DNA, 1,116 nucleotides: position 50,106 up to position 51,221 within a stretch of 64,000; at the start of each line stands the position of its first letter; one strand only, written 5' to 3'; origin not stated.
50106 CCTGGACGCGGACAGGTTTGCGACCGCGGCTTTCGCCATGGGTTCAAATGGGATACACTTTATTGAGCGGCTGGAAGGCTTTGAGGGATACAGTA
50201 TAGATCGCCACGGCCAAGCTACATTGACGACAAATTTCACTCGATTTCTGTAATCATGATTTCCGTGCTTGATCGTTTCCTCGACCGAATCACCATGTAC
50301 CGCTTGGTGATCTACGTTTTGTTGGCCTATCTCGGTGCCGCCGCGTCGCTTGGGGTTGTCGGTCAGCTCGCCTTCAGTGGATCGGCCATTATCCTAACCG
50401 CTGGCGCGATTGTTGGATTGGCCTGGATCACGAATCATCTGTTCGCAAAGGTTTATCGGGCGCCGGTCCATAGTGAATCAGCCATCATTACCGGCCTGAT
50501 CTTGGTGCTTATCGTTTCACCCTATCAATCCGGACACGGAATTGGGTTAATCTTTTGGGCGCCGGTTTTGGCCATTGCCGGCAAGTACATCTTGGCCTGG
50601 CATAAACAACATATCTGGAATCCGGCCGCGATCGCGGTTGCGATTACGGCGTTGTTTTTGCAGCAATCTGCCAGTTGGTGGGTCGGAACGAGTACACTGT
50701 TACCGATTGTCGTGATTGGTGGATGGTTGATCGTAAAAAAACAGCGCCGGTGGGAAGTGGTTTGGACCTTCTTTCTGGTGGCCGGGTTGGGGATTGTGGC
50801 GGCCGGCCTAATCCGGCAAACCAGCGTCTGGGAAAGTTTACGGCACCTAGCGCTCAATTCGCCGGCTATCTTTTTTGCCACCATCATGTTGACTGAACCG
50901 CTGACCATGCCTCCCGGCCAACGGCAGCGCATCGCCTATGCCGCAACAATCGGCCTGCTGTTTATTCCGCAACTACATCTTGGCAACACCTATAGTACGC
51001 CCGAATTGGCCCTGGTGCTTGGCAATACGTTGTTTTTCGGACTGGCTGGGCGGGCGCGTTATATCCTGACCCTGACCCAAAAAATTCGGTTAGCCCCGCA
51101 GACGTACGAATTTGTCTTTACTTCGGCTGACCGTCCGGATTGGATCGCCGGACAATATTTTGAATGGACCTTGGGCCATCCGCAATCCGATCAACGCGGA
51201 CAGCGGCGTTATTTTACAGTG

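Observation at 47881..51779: Flavinylation-based extracytosolic redox module (FNR-like, FMN-binding, ApbE, membrane FNR-fusion)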

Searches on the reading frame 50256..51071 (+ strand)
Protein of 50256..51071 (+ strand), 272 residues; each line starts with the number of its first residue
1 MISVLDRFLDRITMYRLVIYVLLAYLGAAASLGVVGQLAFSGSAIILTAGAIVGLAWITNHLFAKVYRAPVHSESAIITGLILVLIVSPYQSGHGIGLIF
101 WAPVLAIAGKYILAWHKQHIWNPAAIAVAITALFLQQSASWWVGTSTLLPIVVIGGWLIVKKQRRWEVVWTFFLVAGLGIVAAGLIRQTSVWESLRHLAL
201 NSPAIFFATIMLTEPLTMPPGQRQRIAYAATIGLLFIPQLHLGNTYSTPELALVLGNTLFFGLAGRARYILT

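Call 49: search_solved_structures(query=A3, max_evalue=10, show_alignments=3)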
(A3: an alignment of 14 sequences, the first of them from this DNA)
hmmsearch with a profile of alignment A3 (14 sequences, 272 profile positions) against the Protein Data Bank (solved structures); distinct sequences matched with E-value up to 10: 1.
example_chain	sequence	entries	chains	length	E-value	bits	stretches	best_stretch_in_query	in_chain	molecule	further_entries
8ahx_D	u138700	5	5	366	0.0027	20.5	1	152-260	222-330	Ion-translocating oxidoreductase complex subunit D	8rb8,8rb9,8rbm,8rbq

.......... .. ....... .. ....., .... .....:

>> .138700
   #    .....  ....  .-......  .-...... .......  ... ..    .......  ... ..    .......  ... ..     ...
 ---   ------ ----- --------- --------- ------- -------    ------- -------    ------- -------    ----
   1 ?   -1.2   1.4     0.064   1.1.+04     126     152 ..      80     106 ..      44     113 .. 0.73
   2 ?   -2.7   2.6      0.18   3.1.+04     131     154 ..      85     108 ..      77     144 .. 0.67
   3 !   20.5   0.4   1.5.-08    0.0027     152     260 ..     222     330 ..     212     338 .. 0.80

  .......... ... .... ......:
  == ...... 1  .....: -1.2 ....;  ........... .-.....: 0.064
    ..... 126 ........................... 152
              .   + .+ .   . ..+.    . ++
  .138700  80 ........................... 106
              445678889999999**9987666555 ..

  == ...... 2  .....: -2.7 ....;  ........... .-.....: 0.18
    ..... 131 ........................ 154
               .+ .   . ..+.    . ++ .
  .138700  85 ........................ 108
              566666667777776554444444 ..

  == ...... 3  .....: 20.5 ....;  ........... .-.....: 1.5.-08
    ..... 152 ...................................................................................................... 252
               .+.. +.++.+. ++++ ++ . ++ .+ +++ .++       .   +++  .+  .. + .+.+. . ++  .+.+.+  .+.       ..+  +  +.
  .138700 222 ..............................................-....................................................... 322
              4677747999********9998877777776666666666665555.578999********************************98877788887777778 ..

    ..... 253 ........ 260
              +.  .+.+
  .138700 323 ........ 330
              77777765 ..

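Call 61: predict_structure(alignment_id=A4)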
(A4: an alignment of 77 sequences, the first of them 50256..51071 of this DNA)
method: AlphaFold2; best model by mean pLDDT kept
length: 272 residues; sequences in the alignment: 77
mean_pLDDT: 92.2   pTM: 0.89
mean pLDDT of the five models: 92.2, 91.6, 90.6, 89.9, 89.4
residues with pLDDT >= 90: 212; 70-90: 47; 50-70: 13; < 50: 0
segments of 3 or more residues with pLDDT < 50: none
pLDDT, mean of each block of 10 residues (from residue 1): 83 95 98 97 98 98 94 95 96 91 95 82 94 88 94 98 96 97 94 94 95 91 95 89 75 94 76 67
secondary structure, 60 per line:
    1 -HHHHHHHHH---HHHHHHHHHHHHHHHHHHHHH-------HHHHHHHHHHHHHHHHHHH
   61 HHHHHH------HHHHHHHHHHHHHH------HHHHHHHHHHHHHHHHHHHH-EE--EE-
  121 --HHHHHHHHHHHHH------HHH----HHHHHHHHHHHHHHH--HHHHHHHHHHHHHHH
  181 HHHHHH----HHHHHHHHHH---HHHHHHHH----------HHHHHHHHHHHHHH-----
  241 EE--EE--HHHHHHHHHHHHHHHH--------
elements in order: H2-10 H14-34 H42-66 H73-86 H93-112 H123-135 H149-163 H166-186 H191-200 H204-211 H222-235 H249-264

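Call 64: fold_search(model_id=the predicted structure, library=pdb)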
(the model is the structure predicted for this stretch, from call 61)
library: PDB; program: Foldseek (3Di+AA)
matches with E <= 10: 111; with E <= 0.001: 9
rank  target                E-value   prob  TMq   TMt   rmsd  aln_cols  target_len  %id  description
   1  9eri_D                2.1e-06  1.00  0.71  0.62   5.4       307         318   18  Cryo-EM structure of sodium pumping Rnf complex from Acetobacterium woodii bound to NADH (released 2025-03-05)
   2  8rbq_D                3.7e-06  1.00  0.71  0.64   5.1       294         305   19  Cryo-EM structure of the NADH:ferredoxin oxidoreductase RNF from Azotobacter vinelandii, dithionite reduced (released 2024-06-26)
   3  8ahx_D                4.2e-06  1.00  0.68  0.55   6.3       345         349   14  Cryo-EM structure of the nitrogen-fixation associated NADH:ferredoxin oxidoreductase RNF from Azotobacter vinelandii (released 2023-11-01)
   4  9uuu_B                9.7e-05  1.00  0.59  0.43   6.1       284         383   15  Cryo-EM structure of Na+-translocating NADH-ubiquinone oxidoreductase from Vibrio cholerae reduced by NADH (released 2025-06-25)
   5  9ud3_B                1.7e-04  1.00  0.63  0.46   4.7       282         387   16  Cryo-EM structure of Na+-translocating NADH-ubiquinone oxidoreductase NqrB-T236Y mutant from Vibrio cholerae (released 2025-06-25)
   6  7zc6_D                2.6e-04  1.00  0.70  0.63   6.1       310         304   18  Na+ - translocating ferredoxin: NAD+ reductase (Rnf) of C. tetanomorphum (released 2022-09-28)
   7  9lrr_B                6.6e-04  1.00  0.59  0.41   6.1       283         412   16  Cryo-EM structure of Na+-translocating NADH-ubiquinone oxidoreductase NqrB-G141A mutant from Vibrio cholerae with boun (released 2025-04-23)
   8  7xk6_B                6.6e-04  1.00  0.59  0.41   6.4       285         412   16  Cryo-EM structure of Na+-pumping NADH-ubiquinone oxidoreductase from Vibrio cholerae, with aurachin D-42 (released 2022-07-20)
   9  8a1x_B                7.8e-04  1.00  0.62  0.45   7.6       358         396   16  Sodium pumping NADH-quinone oxidoreductase with inhibitor DQA (released 2023-06-14)
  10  7xk3_B                1.1e-03  1.00  0.59  0.43   5.2       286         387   16  Cryo-EM structure of Na+-pumping NADH-ubiquinone oxidoreductase from Vibrio cholerae, state 1 (released 2022-07-20)
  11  8ad0_B                2.3e-03  1.00  0.63  0.46   5.1       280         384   17  X-ray structure of Na+-NQR from Vibrio cholerae in different conformation at 3.1 A (released 2023-07-12)
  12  8a1t_B                2.8e-03  1.00  0.63  0.45   5.1       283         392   16  Sodium pumping NADH-quinone oxidoreductase (released 2023-06-14)
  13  8a1v_B                4.8e-03  1.00  0.58  0.42   6.2       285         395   16  Sodium pumping NADH-quinone oxidoreductase with substrate Q2 (released 2023-06-14)
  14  8acw_B                5.8e-03  1.00  0.64  0.48   6.4       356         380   16  X-ray structure of Na+-NQR from Vibrio cholerae at 3.4 A resolution (released 2023-07-12)
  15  8evu_B                6.0e-03  1.00  0.63  0.43   4.7       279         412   16  Cryo EM structure of Vibrio cholerae NQR (released 2022-11-16)
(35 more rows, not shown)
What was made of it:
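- Closest known: Na+-NQR. Same: The membrane domain has the RnfD/NqrB fold (TM-score 0.6-0.7; call 64).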
